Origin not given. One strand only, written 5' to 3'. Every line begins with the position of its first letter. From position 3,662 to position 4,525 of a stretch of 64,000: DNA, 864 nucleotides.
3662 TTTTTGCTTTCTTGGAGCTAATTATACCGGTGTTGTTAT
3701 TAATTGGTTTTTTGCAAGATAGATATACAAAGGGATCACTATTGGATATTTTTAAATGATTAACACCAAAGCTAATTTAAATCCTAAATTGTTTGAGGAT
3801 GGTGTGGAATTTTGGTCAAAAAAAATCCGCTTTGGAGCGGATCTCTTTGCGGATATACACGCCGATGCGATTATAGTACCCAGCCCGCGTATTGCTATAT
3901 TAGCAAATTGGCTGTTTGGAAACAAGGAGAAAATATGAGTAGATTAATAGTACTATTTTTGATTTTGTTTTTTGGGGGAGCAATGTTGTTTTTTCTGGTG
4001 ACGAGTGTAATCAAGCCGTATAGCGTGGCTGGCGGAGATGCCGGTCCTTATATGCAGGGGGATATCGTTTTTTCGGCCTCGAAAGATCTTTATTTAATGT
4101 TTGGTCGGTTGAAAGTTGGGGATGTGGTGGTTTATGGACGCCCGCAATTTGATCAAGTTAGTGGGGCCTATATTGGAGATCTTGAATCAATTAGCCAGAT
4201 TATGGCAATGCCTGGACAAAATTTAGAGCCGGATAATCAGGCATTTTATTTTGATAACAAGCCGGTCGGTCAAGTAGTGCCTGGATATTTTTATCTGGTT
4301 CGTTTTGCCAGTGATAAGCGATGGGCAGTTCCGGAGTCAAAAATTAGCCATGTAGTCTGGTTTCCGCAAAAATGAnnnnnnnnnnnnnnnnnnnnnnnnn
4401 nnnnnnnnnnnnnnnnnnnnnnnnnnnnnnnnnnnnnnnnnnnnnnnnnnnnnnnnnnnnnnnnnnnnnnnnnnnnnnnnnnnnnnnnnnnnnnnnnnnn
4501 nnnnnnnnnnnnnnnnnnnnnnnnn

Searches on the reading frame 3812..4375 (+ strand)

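Call 75: search_protein_families(library=pfam, proteins=[window:3812-4375:+], max_evalue=0.0001)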
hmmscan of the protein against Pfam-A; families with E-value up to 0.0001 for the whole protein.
window:3812-4375:+ (187 aa): 1 family
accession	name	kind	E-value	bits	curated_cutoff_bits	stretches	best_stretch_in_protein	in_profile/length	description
PF10502.14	Peptidase_S26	-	2.1e-07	31.5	22.9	1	49-154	5-101/168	Signal peptidase, peptidase S26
